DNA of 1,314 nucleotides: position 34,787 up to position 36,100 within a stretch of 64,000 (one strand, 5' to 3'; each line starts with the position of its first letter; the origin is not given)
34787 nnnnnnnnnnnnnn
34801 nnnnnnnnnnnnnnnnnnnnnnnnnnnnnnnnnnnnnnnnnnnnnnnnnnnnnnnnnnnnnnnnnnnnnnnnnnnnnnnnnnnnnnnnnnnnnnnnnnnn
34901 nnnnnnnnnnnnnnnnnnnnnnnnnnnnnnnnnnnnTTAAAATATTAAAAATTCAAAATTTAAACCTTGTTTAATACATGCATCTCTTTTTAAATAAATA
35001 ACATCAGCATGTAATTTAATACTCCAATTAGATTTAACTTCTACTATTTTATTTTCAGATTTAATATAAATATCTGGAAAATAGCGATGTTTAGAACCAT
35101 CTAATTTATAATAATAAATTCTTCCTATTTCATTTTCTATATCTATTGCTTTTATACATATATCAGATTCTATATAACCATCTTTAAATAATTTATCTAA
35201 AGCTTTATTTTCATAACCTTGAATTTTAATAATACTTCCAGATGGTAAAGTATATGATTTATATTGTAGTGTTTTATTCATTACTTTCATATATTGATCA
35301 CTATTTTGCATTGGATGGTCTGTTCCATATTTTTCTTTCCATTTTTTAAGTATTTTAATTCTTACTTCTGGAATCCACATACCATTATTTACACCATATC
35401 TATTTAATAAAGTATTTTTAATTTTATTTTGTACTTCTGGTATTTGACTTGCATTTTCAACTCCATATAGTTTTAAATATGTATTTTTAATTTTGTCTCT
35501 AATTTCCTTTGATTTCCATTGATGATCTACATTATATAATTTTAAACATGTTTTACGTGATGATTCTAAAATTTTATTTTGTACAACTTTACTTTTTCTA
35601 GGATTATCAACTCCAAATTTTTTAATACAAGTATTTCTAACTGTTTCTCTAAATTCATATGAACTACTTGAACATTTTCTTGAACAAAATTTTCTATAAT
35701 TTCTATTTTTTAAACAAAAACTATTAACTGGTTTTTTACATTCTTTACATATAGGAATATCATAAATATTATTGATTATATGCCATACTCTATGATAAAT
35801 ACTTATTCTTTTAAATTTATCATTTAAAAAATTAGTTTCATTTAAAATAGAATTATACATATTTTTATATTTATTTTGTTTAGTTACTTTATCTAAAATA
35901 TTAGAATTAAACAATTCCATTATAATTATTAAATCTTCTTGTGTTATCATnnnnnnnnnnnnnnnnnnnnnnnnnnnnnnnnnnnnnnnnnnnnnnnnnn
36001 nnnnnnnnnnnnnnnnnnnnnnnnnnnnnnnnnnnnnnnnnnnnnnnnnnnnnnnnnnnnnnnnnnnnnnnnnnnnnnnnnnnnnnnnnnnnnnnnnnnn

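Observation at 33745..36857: NAD-dependent DNA ligase as a gene in pieces, split at a precise point by a homing-endonuclease-like ORF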

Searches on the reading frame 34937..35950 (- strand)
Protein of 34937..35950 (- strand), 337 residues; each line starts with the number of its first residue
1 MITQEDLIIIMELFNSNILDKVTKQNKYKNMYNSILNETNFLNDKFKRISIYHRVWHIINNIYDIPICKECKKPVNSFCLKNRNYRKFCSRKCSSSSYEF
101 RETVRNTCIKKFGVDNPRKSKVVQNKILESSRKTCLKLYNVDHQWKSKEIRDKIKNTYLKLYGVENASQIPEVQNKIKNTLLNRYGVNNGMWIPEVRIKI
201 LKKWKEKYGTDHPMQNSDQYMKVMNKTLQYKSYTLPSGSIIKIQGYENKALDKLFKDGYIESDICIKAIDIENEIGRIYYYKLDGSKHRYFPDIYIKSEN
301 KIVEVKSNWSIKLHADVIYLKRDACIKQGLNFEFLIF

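Call 3: search_protein_families(library=pfam, proteins=[window:34937-35950:-], max_evalue=0.1)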
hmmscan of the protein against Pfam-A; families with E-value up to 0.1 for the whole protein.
window:34937-35950:- (337 aa): 3 families
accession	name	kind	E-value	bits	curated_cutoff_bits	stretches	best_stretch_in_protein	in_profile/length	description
PF24308.1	DUF7487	-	1.5e-50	172.6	27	2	125-329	20-219/220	Family of unknown function (DUF7487)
PF08722.17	Tn7_TnsA-like_N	-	0.0036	18.3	26.5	1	269-330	5-78/85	TnsA-like endonuclease N terminal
PF10407.14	Cytokin_check_N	-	0.031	14.6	22.6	0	141-187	8-54/71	Cdc14 phosphatase binding protein N-terminus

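Call 8: search_dna_similar(query=window:34937-35950:-, collection=phages, mode=protein, max_rows=40)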
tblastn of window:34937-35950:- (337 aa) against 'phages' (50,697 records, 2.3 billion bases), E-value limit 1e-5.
Records with a match: 77; places in all: 181; records where one place covers at least 80% of the query: 3.
Best place of each record, by identity: >=99% 1; <60% 76.
By first word of the organism name: Dickeya 17; Prevotella 15; Klebsiella 10; Lactococcus 10; Escherichia 7; Salmonella 5; uncultured 4; Vibrio 3; Tenacibaculum 3; Campylobacter 2; and 1 more.
By host as written in the record: Prevotella sp. 15; Lactococcus lactis 10; Dickeya solani 10; - 5; Klebsiella pneumoniae 5; Escherichia coli 4; Pectobacterium sp. and Dickeya sp. 3; Tenacibaculum maritimum 3; and 15 more.
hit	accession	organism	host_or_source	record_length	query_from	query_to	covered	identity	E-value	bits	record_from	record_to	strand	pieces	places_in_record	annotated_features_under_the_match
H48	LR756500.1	uncultured phage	metagenomic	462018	1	337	100%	100.0%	0e+0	642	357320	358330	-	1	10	record has no annotation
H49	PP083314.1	Vibrio phage VB_VaC_SRILMA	Vibrio alginolyticus CECT 521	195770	7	337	98%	29.9%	1e-28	122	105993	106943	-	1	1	endonuclease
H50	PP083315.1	Vibrio phage VB_VaC_TDDLMA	Vibrio alginolyticus CECT 521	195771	7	337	98%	29.9%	1e-28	122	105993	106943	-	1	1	endonuclease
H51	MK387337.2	Vibrio phage Va1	Vibrio alginolyticus NBRC 15630 = ATCC ...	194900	106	337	69%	35.0%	4e-21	100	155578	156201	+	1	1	HJR family nuclease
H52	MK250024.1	Prevotella phage Lak-B5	Prevotella sp.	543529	50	315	79%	26.8%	2e-6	55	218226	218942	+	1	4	record has no annotation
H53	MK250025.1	Prevotella phage Lak-B6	Prevotella sp.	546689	50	315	79%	26.8%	2e-6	55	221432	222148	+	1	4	record has no annotation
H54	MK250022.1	Prevotella phage Lak-B3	Prevotella sp.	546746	50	315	79%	26.8%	2e-6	55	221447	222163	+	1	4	record has no annotation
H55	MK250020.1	Prevotella phage Lak-B1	Prevotella sp.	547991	50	315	79%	26.8%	2e-6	55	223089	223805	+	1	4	record has no annotation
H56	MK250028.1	Prevotella phage Lak-B9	Prevotella sp.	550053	50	315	79%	26.8%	2e-6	55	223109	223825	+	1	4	record has no annotation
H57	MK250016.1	Prevotella phage Lak-A1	Prevotella sp.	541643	102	315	64%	30.4%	9e-12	72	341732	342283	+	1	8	record has no annotation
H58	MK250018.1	Prevotella phage Lak-A1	Prevotella sp.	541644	102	315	64%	30.4%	9e-12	72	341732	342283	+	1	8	record has no annotation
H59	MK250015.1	Prevotella phage Lak-A1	Prevotella sp.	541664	102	315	64%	30.4%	9e-12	72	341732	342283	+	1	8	record has no annotation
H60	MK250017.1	Prevotella phage Lak-A1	Prevotella sp.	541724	102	315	64%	30.4%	9e-12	72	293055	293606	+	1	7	record has no annotation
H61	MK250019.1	Prevotella phage Lak-A2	Prevotella sp.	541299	55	314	77%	25.0%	9e-9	63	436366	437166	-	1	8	record has no annotation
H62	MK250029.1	Prevotella phage Lak-C1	Prevotella sp.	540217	41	236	58%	30.2%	7e-9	63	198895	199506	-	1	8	record has no annotation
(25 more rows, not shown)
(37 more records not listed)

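Call 40: find_related_loci(query=window:34937-35950:-, collection=viral_contigs, flank=4000)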
Query window:34937-35950:- (337 aa) in viral_contigs; peptide patterns used: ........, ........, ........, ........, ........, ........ (x = any residue, [..] = any of these).
31 stretches matched a pattern; 25 encode a relative of the query (tblastn E <= 1e-3); 25 distinct loci.
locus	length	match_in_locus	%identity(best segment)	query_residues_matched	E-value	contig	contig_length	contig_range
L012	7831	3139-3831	41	97-337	1e-47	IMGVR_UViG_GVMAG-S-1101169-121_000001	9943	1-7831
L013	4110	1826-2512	42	97-337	8e-46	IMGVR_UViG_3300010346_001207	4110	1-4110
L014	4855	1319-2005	42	97-337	8e-46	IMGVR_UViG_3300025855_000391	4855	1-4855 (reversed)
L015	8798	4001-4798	41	67-337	2e-45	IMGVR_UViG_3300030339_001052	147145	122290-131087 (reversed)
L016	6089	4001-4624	41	122-337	4e-41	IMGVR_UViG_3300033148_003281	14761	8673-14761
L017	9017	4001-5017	35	88-337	4e-41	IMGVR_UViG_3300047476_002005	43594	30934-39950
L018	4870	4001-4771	40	64-337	3e-43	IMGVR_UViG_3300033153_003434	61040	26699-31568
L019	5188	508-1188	38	101-337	1e-40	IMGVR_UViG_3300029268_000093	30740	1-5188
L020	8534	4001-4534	43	152-337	5e-37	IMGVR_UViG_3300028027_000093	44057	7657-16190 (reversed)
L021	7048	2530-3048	43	157-337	5e-36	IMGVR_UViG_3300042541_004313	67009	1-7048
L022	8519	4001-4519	43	157-337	5e-36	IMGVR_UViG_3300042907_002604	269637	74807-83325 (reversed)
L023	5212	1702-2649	30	51-337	5e-34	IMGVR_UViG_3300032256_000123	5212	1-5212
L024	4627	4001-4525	43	155-337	1e-32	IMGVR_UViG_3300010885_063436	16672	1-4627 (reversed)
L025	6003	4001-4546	41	146-337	6e-32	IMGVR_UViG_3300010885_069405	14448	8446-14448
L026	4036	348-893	41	146-337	6e-32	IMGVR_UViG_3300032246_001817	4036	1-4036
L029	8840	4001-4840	33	54-337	2e-30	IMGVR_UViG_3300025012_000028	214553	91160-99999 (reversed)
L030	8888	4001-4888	32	81-337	7e-30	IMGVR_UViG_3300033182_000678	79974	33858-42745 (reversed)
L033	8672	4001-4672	34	107-337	2e-29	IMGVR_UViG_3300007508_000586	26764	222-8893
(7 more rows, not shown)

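Call 57: search_solved_structures(query=window:34940-35950:-, show_alignments=2, max_evalue=1)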
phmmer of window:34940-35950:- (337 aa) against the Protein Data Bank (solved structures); distinct sequences matched with E-value up to 1: 5.
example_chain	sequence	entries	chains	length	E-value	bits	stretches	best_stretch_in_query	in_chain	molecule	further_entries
7jpn_B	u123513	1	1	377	0.29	13.4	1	215-260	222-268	Actin-related protein 2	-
9dlx_B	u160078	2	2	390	0.3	13.3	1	215-260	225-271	Actin-related protein 2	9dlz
2p9k_B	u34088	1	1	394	0.31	13.3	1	215-260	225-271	Actin-like protein 2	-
6yw6_B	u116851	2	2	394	0.31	13.3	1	215-260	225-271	Actin-related protein 2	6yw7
1k8k_B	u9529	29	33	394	0.31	13.3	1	215-260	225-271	ACTIN-LIKE PROTEIN 2 | Actin-related Protein 2 | Actin-related protein 2, Arp2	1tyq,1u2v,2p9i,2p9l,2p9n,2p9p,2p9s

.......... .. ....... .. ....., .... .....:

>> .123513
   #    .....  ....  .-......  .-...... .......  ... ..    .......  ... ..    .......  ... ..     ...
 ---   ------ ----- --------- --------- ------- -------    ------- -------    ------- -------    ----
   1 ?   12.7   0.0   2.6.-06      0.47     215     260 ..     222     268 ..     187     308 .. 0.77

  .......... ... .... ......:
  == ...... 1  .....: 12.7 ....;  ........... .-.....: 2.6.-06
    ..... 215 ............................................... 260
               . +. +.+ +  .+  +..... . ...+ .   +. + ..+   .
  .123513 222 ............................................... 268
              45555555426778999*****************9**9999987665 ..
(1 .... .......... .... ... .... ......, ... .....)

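Call 60: find_homologous_proteins(query=window:34940-35950:-, max_evalue=1e-8)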
Query window:34940-35950:- (337 aa): 212 proteins with E <= 1e-8 among 1570 candidates; the best 120 are listed.
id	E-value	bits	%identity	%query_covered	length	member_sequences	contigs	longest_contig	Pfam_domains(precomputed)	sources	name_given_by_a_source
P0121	5.1e-223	757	100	100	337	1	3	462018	PF24308.2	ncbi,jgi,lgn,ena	-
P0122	2.5e-72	262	37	72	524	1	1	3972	PF24308.2,PF05195.23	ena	-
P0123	2.5e-71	259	48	72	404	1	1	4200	PF24308.2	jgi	jgi:hypothetical protein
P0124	8.7e-60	221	43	71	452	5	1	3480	PF24308.2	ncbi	-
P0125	2.3e-56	209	37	71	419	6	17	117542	PF24308.2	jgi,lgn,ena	-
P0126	3.1e-55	206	43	71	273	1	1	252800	PF24308.2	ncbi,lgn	-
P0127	1.4e-53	200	36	80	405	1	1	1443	PF24308.2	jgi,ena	-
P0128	1.7e-53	200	37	70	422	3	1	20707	PF24308.2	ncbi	-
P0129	5.4e-53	198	41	71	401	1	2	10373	PF24308.2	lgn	-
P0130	1.1e-52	197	37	88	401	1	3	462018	PF24308.2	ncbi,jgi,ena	-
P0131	1.5e-52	197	36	69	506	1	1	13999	PF24308.2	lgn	-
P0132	2.8e-52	196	32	69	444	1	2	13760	PF24308.2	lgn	-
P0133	6.7e-52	195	37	73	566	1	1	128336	PF24308.2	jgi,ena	-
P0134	1.0e-50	191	36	71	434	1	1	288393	PF24308.2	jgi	jgi:hypothetical protein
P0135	1.4e-50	190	37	71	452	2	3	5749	PF24308.2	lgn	-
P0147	4.6e-47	179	37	71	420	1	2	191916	PF24308.2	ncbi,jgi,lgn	jgi:hypothetical protein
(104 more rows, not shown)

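Call 73: predict_structure(alignment_id=A2)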
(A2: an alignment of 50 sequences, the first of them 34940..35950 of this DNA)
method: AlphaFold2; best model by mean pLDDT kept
length: 337 residues; sequences in the alignment: 50
mean_pLDDT: 94.8   pTM: 0.67
mean pLDDT of the five models: 94.8, 94.7, 94.1, 94.1, 93.5
residues with pLDDT >= 90: 296; 70-90: 40; 50-70: 1; < 50: 0
segments of 3 or more residues with pLDDT < 50: none
pLDDT, mean of each block of 10 residues (from residue 1): 83 82 80 93 93 94 95 94 94 96 97 97 97 98 97 98 97 98 97 96 96 95 87 97 96 98 97 98 96 98 97 97 98 98
secondary structure, 60 per line:
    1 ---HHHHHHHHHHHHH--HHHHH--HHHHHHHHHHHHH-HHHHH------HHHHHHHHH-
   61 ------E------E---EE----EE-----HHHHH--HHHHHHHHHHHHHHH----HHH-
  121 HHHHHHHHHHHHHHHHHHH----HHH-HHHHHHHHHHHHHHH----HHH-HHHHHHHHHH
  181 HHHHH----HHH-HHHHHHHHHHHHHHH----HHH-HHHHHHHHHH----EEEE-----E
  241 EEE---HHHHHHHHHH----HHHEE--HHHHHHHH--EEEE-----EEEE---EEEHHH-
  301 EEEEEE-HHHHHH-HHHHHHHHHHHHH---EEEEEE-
elements in order: H4-16 H19-23 H26-38 H40-44 H51-59 H91-95 H98-112 H121-139 H148-162 H171-185 H194-208 H217-226 E231-234 E240-243 H247-256 H268-275 E278-281 E287-290 E294-296 E301-306 H308-313 H315-327 E331-336

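Call 75: fold_search(model_id=the predicted structure, library=pdb)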
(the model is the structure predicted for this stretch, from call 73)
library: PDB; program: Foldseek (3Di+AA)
matches with E <= 10: 582; with E <= 0.001: 0
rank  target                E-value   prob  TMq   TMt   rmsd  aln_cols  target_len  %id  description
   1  4m5q                  7.7e-03  0.66  0.14  0.20  12.5       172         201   15  High-resolution apo influenza 2009 H1N1 endonuclease structure (released 2013-09-18)
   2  4ln7                  1.5e-02  0.57  0.14  0.21  13.0       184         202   14  5,6-bis(4-fluorophenyl)-3-hydroxy-2,5-dihydropyridin-2-one bound to influenza 2009 pH1N1 endonuclease (released 2013-09-18)
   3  6wij                  1.6e-02  0.84  0.16  0.26  13.9       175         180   12  The crystal structure of the 2009/H1N1/California PA endonuclease mutant I38T in complex with SJ000986448 (released 2021-04-14)
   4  5czn                  2.7e-02  0.77  0.16  0.26  13.9       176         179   12  2009 H1N1 PA endonuclease mutant E119D (released 2016-03-16)
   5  9doj_B                3.1e-02  0.41  0.13  0.20  12.7       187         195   13  Influenza A virus polymerase PA subunit endonuclease domain bound to inhibitor Compound 19a (released 2025-01-29)
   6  4avg_D                3.1e-02  0.41  0.14  0.20  12.7       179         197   15  Influenza strain pH1N1 2009 polymerase subunit PA endonuclease in complex with diketo compound 2 (released 2012-08-22)
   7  4e5g_D                3.5e-02  0.75  0.16  0.27  13.8       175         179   12  Crystal structure of avian influenza virus PAn bound to compound 2 (released 2012-08-08)
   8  5wa7                  3.5e-02  0.75  0.16  0.27  12.9       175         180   13  Crystal structure of the influenza virus PA endonuclease in complex with inhibitor 9b (SRI-30101) (released 2018-01-03)
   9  7nug                  3.7e-02  0.75  0.16  0.27  13.8       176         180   13  Influenza A/California/07/2009(H1N1) endonuclease in complex with orientin (released 2021-07-28)
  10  5vp8                  3.7e-02  0.72  0.16  0.26  13.9       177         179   13  I38T mutant of 2009 H1N1 PA Endonuclease (released 2018-04-11)
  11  6vll                  3.7e-02  0.72  0.16  0.26  11.7       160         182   15  The crystal structure of the 2009/H1N1/California PA endonuclease mutant I38T in complex with SJ000986213 (released 2021-02-24)
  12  6qnw_G                3.7e-02  0.54  0.15  0.09  10.6       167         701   17  Influenza A Polymerase Heterotrimer Human H3N2 Northern Territory 1968 (released 2019-09-04)
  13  8dal                  3.7e-02  0.38  0.12  0.20  14.4       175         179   12  The N-terminal domain of PA endonuclease from the influenza H1N1 viral polymerase in complex with 4-(benzyloxy)-6-bromo- (released 2022-12-21)
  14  4awh_D                3.9e-02  0.41  0.14  0.20  13.4       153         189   14  Influenza strain pH1N1 2009 polymerase subunit PA endonuclease in complex with rUMP (released 2012-08-22)
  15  7kl3_A                4.6e-02  0.69  0.16  0.27  13.9       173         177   13  The crystal structure of the 2009/H1N1/California PA endonuclease mutant E119D bound to RNA oligomer AG*CAUC (*uncleav (released 2021-02-03)
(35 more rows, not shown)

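Call 77: search_protein_families(library=phrogs, proteins=[window:34940-35950:-], max_evalue=0.001)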
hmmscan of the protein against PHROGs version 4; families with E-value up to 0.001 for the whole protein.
window:34940-35950:- (337 aa): 4 families
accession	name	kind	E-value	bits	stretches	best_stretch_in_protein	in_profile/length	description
phrog_3339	-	DNA, RNA and nucleotide metabolism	1.7e-20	74.6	1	11-231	22-221/536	homing endonuclease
phrog_12131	-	DNA, RNA and nucleotide metabolism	6e-11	43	2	157-241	112-196/313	homing endonuclease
phrog_15137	-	DNA, RNA and nucleotide metabolism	1.1e-06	29.4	1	195-307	81-188/236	endonuclease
phrog_218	-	connector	4.1e-05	24.7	1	278-312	53-92/148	head closure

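Call 80: search_protein_families(library=pfam, proteins=[L013:796-1494:+, L013:2529-3554:+, L029:2974-3774:+, L029:4872-5600:+, L030:2778-3875:+, L030:4903-7314:+, L033:2568-3659:+, L033:4744-6060:+, L016:2970-3905:+, L018:3103-3843:+], max_evalue=0.001)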
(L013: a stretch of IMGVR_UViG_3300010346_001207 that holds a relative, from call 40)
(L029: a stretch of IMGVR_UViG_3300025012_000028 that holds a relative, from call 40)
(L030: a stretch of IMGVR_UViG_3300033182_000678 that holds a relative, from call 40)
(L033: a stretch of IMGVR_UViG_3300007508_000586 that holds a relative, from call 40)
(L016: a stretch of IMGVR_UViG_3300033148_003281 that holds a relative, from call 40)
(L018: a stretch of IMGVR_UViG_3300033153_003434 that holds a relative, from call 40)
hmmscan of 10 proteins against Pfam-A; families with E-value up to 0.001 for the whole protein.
L013:796-1494:+ (233 aa): 0 families

L013:2529-3554:+ (342 aa): 1 family
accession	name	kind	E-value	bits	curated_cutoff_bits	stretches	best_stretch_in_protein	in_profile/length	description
PF16724.11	T4-gp15_tss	-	7.7e-38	130.5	25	1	4-194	1-194/245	T4-like virus Myoviridae tail sheath stabiliser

L029:2974-3774:+ (267 aa): 1 family
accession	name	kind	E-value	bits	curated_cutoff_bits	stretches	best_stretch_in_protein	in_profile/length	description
PF24175.2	SU10_adaptor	-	0.0002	22.3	27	1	23-105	2-77/194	SU10 adaptor protein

L029:4872-5600:+ (243 aa): 1 family
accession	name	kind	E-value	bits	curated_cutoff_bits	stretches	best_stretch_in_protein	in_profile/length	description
PF11649.13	T4_neck-protein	-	3.2e-14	53.4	25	1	27-210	39-205/278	Virus neck protein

L030:2778-3875:+ (366 aa): 3 families
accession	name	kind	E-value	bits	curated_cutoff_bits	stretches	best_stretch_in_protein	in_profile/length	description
PF17975.6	RNR_Alpha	-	1.3e-43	148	26.4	1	8-108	1-101/101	Ribonucleotide reductase alpha domain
PF21995.1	RNR-II_ins_dom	-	1.7e-15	57.6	27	1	169-241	30-107/107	B12-dependent ribonucleotide reductase, insertion domain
PF14890.11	Intein_splicing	-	0.0001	22.6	35.8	1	303-364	37-95/155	Intein splicing domain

L030:4903-7314:+ (804 aa): 2 families
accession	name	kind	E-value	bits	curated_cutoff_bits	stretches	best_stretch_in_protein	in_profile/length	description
PF14890.11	Intein_splicing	-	6.2e-19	68.8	35.8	1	156-468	2-146/155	Intein splicing domain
PF13392.12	HNH_3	-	5.5e-10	39.2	24.8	1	268-311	5-46/46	HNH endonuclease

L033:2568-3659:+ (364 aa): 4 families
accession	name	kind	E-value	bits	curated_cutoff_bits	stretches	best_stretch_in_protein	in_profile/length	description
PF17975.6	RNR_Alpha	-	1.3e-43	148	26.4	1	6-106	1-101/101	Ribonucleotide reductase alpha domain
PF21995.1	RNR-II_ins_dom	-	3e-15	56.8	27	1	167-239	30-107/107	B12-dependent ribonucleotide reductase, insertion domain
PF14890.11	Intein_splicing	-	5.8e-05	23.4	35.8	1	285-360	9-93/155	Intein splicing domain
PF01079.26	Hint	-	0.00057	20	29.7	1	265-342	7-93/213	Hint module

L033:4744-6060:+ (439 aa): 1 family
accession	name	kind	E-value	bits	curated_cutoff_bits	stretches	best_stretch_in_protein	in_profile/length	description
PF02867.20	Ribonuc_red_lgC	-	2.3e-07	30.3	23.9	0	86-206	174-300/523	Ribonucleotide reductase, barrel domain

L016:2970-3905:+ (312 aa): 1 family
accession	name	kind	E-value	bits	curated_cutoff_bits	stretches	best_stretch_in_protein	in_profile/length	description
PF17482.7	Phage_sheath_1C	-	5.4e-10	39.7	26.9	1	204-298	6-101/104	Phage tail sheath C-terminal domain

L018:3103-3843:+ (247 aa): 0 families

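Call 91: get_annotated_region(hit=H49, flank=3500)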
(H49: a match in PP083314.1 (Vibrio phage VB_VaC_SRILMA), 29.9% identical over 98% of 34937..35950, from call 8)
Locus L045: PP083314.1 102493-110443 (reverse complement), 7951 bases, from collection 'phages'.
description: Vibrio phage VB_VaC_SRILMA, complete genome.
organism: Vibrio phage VB_VaC_SRILMA (NCBI taxid 3133107)
taxonomy: Viruses; Duplodnaviria; Heunggongvirae; Uroviricota; Caudoviricetes
host: Vibrio alginolyticus CECT 521; source: water samples collected in Ilhavo channel; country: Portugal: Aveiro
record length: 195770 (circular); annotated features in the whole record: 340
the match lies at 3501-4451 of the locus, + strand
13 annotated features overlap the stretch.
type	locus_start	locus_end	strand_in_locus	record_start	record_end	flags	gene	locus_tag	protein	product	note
CDS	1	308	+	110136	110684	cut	-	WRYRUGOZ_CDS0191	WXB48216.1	DNA end protector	-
CDS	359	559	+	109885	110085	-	-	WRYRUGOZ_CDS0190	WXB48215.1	hypothetical protein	-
CDS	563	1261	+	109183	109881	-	-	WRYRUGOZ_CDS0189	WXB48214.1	head maturation protease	-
CDS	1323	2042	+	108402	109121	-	-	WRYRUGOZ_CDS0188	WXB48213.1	head scaffolding protein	-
CDS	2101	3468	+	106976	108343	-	-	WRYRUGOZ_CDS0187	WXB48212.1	major head protein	-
CDS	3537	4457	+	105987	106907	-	-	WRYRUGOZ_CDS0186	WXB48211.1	endonuclease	-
CDS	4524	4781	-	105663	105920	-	-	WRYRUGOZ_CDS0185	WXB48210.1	hypothetical protein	-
CDS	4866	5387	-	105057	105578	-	-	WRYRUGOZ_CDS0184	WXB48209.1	dihydrofolate reductase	-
CDS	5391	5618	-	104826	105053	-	-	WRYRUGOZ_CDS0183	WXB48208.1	hypothetical protein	-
CDS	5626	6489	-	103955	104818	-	-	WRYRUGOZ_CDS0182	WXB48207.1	thymidylate synthase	-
CDS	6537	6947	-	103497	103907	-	-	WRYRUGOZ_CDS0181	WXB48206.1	tail assembly chaperone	-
CDS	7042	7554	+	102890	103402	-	-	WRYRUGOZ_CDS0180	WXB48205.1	hypothetical protein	-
CDS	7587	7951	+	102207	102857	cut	-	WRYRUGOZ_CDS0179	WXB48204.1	hypothetical protein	-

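Call 113: search_protein_families(library=pfam, proteins=[L033:3725-4672:+, L030:3941-4888:+], max_evalue=0.01)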
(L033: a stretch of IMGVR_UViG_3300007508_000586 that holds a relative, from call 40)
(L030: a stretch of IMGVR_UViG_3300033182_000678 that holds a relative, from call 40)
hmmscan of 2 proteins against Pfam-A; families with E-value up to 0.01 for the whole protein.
L033:3725-4672:+ (316 aa): 2 families
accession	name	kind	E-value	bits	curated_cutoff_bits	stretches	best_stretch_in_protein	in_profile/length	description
PF24308.1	DUF7487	-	1.9e-45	155.9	27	1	88-309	1-220/220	Family of unknown function (DUF7487)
PF23117.1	DpnD_N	-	0.0021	18.7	27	0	16-74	19-76/93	DpnD N-terminal domain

L030:3941-4888:+ (316 aa): 2 families
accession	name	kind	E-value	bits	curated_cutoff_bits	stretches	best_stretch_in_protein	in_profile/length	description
PF24308.1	DUF7487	-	8.1e-46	157.1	27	1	88-309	1-220/220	Family of unknown function (DUF7487)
PF23117.1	DpnD_N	-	0.001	19.7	27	0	16-74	19-76/93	DpnD N-terminal domain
